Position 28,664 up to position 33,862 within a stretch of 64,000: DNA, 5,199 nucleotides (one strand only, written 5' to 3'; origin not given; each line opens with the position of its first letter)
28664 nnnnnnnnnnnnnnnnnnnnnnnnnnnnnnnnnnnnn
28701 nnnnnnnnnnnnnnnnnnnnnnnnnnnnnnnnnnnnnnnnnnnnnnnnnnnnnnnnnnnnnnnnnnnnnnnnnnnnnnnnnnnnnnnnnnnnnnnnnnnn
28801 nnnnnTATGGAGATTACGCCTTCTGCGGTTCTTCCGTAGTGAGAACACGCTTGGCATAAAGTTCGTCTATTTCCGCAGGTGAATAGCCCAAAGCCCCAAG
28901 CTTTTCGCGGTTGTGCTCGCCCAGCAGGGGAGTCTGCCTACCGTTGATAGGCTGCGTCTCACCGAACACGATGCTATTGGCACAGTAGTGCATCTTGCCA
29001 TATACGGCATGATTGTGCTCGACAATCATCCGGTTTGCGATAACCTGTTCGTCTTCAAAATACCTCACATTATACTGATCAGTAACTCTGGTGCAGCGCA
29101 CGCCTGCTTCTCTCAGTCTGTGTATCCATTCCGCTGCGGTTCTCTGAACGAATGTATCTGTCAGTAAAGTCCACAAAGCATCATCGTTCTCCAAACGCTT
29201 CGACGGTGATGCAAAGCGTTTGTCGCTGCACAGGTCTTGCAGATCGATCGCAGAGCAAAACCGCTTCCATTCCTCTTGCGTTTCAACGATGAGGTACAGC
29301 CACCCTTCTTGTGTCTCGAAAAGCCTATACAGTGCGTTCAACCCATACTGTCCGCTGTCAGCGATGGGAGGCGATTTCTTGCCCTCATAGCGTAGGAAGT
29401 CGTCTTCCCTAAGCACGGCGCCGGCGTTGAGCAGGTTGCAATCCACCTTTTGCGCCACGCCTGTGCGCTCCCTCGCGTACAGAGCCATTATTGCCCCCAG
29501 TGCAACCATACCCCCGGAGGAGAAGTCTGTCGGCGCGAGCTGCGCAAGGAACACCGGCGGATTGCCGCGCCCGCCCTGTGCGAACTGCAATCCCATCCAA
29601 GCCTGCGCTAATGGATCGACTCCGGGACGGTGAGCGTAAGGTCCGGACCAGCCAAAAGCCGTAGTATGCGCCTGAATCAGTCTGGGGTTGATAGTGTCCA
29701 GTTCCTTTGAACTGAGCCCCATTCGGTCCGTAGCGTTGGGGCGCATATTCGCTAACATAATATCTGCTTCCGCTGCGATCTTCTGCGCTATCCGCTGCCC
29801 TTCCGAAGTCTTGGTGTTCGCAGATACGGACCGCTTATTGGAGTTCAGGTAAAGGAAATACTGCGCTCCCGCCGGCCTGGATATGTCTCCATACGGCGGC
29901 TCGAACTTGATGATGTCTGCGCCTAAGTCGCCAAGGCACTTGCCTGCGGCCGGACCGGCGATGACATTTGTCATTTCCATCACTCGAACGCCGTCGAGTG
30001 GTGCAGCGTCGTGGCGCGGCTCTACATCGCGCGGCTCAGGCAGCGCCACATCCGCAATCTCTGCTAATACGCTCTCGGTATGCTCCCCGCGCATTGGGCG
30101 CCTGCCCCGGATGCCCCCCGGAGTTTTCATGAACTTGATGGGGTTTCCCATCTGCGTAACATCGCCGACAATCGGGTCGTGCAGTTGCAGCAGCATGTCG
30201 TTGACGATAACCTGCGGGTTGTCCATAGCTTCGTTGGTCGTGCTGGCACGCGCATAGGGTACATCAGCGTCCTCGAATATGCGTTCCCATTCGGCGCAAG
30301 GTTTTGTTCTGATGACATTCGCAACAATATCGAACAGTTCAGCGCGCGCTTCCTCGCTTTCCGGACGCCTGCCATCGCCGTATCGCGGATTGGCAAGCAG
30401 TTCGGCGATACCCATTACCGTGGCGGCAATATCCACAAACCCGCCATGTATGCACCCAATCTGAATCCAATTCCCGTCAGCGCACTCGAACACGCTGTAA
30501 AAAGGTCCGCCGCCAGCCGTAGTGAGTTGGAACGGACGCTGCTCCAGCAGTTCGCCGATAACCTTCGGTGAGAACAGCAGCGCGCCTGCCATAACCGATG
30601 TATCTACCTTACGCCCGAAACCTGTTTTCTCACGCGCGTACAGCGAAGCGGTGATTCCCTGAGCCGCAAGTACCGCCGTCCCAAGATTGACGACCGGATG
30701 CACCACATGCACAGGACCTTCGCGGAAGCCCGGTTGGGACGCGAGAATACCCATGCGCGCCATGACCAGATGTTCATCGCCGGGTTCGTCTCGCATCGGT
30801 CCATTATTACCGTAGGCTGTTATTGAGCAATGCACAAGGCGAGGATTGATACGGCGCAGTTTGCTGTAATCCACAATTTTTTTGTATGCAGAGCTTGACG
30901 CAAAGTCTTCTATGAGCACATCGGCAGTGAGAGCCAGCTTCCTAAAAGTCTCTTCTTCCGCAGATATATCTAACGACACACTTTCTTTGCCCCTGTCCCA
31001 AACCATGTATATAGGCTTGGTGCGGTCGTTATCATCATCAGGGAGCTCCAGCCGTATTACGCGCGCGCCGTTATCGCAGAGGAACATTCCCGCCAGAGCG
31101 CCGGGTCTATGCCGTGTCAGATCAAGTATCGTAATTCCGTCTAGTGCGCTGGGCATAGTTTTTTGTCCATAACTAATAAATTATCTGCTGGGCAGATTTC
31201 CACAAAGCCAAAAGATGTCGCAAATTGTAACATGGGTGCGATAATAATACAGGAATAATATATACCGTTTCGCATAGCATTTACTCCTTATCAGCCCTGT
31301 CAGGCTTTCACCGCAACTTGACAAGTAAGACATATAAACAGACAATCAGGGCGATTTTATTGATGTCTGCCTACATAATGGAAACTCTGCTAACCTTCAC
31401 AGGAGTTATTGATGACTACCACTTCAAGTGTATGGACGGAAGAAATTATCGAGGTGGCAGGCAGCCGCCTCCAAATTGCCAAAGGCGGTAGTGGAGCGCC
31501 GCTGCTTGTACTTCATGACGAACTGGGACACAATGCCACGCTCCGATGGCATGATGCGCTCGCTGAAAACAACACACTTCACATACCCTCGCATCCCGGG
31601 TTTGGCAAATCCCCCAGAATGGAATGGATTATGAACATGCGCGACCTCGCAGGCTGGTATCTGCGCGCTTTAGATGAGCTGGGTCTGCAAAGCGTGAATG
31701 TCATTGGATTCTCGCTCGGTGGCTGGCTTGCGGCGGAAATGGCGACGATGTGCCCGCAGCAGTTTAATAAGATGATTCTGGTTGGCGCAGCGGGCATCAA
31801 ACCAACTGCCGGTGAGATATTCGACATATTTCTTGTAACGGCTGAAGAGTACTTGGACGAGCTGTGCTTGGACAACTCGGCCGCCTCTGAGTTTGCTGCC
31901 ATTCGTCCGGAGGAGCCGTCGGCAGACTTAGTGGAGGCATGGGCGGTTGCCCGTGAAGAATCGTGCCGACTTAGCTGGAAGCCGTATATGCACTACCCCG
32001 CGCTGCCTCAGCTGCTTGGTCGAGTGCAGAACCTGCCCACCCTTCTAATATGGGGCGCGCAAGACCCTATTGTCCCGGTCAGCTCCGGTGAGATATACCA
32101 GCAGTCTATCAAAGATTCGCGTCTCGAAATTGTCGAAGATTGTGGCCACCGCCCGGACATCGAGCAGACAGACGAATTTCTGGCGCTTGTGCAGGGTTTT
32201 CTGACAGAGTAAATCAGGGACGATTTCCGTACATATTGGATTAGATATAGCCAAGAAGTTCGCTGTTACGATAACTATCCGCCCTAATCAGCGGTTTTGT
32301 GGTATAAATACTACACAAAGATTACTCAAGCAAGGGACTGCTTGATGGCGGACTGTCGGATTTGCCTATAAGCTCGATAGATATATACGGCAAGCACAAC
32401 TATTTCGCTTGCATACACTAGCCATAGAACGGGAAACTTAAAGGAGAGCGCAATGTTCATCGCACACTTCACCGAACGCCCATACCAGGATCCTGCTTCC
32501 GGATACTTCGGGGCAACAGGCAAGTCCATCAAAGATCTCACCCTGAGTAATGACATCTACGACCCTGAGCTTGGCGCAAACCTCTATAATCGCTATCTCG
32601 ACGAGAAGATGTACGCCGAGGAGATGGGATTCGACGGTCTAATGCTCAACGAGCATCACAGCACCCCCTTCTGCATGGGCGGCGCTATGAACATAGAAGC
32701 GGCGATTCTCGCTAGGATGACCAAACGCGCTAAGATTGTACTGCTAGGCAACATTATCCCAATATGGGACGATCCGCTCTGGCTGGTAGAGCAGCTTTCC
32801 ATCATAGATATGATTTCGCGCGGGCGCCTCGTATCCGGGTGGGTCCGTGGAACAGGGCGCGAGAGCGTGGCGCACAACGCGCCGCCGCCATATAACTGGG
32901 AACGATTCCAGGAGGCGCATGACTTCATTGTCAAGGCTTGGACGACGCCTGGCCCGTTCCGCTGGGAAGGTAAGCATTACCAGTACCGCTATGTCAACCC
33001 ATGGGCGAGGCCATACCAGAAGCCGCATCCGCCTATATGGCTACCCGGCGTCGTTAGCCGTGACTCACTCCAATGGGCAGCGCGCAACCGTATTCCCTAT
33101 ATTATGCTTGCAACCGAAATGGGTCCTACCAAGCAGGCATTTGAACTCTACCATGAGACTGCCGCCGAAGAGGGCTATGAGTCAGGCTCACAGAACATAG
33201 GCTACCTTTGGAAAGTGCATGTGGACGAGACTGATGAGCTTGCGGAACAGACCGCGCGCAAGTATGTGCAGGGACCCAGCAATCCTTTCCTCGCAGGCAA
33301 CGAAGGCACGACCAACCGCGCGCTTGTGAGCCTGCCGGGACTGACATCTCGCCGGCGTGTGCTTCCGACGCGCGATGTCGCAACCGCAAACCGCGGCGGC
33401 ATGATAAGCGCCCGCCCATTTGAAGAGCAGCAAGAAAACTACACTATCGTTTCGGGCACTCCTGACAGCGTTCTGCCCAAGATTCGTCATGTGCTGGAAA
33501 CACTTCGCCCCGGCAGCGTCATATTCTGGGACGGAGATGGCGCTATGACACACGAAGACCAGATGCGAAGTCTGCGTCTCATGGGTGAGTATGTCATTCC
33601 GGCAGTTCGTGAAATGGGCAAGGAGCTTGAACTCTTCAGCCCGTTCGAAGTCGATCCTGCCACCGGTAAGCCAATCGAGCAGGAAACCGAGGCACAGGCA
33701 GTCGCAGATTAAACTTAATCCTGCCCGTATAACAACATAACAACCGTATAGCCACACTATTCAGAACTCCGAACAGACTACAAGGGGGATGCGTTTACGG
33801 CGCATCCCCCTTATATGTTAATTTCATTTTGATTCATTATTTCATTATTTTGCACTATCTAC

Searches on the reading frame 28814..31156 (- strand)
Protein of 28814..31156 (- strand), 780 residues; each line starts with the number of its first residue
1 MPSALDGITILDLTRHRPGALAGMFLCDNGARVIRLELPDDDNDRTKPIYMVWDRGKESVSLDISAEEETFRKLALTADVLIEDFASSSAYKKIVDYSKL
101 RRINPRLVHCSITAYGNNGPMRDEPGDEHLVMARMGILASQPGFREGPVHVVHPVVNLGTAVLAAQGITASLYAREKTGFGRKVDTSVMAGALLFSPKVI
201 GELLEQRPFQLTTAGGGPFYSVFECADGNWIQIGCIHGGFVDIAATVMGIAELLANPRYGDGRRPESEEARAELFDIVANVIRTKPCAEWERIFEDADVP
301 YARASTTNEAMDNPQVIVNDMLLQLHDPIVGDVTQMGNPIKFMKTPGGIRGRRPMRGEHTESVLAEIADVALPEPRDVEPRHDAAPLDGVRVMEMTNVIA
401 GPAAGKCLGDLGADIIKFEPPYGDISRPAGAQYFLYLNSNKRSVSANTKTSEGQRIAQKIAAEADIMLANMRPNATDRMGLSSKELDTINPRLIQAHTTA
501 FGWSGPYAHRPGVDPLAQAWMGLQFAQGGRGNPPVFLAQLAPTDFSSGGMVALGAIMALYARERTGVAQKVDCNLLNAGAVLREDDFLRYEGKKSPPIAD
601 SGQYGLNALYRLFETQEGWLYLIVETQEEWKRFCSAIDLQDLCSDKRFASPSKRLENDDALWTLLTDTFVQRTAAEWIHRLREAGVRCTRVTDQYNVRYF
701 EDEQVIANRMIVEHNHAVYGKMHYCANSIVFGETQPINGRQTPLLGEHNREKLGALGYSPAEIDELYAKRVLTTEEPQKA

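Call 10: search_protein_families(library=pfam, proteins=[window:28814-31156:-], max_evalue=0.001)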
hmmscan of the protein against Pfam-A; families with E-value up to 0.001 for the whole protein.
window:28814-31156:- (780 aa): 1 family
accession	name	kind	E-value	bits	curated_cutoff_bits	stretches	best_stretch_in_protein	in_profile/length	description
PF02515.22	CoA_transf_3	-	1.2e-167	558.1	23.3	2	387-749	1-366/366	CoA-transferase family III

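Call 36: search_solved_structures(query=window:28814-31156:-, max_evalue=1e-10, show_alignments=1)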
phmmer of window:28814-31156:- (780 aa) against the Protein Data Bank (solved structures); distinct sequences matched with E-value up to 1e-10: 35.
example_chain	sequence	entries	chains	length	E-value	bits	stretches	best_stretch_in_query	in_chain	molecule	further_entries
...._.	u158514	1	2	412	2.3e-52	181.6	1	382-773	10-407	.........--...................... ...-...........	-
9br7_A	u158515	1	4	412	8.5e-52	179.7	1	382-773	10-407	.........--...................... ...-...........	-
5yit_A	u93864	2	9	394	5.6e-41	143.9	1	382-687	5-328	CoA transferase III | Uncharacterized protein Rv3272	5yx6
4ed9_A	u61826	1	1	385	6.4e-41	143.7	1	385-705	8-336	CAIB/BAIF family protein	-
5yiy_A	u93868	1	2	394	2.1e-40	142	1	382-687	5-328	CoA transferase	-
10uh_A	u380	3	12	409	4.4e-39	137.6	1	381-772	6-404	Formyl-coenzyme a transferase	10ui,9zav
4hl6_A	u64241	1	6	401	8.2e-39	136.7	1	381-690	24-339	Uncharacterized protein YfdE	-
1pqy_A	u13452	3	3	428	6.2e-38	133.8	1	385-578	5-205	Hypothetical protein yfdW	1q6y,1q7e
1pt5_A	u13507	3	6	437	6.7e-38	133.7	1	385-578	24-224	Hypothetical protein yfdW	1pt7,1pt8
3ubm_A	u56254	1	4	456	1.4e-37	132.7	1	383-771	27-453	Formyl-CoA:oxalate CoA-transferase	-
2g04_A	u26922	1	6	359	1.3e-36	129.5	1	385-582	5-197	PROBABLE FATTY-ACID-CoA RACEMASE FAR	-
8rp3_A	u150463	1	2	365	1.6e-33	119.3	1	384-583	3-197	Alpha-methylacyl-CoA racemase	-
8rmw_A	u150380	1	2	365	3e-33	118.4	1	384-583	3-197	Alpha-methylacyl-CoA racemase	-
1x74_A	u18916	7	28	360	3.1e-33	118.3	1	384-583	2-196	2-methylacyl-CoA racemase | probable alpha-methylacyl-CoA racemase MCR | PROBABLE ALPHA-METHYLACYL-COA RACEMASE MCR (2-METHYLACYL-COA RACEMASE) (2-ARYLPROPIONYL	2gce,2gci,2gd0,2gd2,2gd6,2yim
9i2t_A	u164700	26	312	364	3.3e-33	118.2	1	384-583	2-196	Alpha-methylacyl-CoA racemase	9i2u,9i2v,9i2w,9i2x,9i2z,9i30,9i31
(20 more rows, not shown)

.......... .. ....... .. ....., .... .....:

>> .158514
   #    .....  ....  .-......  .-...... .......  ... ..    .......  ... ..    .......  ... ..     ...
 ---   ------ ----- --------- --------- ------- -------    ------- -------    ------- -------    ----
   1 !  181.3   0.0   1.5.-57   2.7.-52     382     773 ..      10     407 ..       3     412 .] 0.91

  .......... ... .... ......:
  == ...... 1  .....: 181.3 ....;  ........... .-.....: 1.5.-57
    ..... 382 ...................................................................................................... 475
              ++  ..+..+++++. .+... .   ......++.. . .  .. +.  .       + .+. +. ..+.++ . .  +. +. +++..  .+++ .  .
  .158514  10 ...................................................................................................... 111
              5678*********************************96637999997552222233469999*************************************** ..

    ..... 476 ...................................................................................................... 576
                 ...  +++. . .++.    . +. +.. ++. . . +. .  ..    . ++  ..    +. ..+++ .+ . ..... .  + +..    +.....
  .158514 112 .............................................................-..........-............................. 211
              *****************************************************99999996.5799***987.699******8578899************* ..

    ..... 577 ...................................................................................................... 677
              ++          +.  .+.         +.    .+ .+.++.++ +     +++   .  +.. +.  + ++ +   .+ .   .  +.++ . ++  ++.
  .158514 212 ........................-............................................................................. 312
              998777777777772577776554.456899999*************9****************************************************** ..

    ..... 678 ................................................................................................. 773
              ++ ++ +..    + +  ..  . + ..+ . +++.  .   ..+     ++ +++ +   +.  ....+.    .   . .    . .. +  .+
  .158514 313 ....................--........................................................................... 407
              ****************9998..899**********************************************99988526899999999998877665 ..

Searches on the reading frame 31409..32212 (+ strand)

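Call 10: search_protein_families(library=pfam, proteins=[window:31409-32212:+], max_evalue=0.001)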
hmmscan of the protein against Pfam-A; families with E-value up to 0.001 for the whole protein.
window:31409-32212:+ (267 aa): 4 families
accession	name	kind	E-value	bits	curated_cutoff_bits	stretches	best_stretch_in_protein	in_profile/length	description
PF00561.26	Abhydrolase_1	-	3.7e-22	79.6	25.8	2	49-130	21-103/245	alpha/beta hydrolase fold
PF12697.13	Abhydrolase_6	-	2.3e-13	51.7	26.3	1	46-259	19-216/217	Alpha/beta hydrolase family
PF12146.15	Hydrolase_4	-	6.9e-10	39.1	27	1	60-248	37-233/239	Serine aminopeptidase, S33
PF02230.22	Abhydrolase_2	-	5.6e-05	23.5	23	0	201-249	148-201/217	Phospholipase/Carboxylesterase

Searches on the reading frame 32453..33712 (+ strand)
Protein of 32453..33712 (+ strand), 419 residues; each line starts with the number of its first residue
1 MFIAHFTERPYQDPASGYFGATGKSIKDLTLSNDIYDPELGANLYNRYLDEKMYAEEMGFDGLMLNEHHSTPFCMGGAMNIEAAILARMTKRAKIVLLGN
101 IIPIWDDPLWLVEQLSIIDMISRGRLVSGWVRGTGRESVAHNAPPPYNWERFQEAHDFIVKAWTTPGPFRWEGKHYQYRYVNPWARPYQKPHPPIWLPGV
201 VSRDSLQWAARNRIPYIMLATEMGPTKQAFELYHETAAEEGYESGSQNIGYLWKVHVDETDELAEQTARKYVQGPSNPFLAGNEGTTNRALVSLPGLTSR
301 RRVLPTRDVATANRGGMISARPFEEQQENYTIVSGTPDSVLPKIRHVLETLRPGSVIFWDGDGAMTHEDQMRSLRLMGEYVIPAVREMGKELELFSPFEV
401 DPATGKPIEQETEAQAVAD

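Call 10: search_protein_families(library=pfam, proteins=[window:32453-33712:+], max_evalue=0.001)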
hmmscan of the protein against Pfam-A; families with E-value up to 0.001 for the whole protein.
window:32453-33712:+ (419 aa): 1 family
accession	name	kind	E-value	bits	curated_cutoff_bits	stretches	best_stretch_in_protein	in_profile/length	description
PF00296.26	Bac_luciferase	-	7.4e-31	108.1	27.9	1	54-347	31-307/314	Luciferase-like monooxygenase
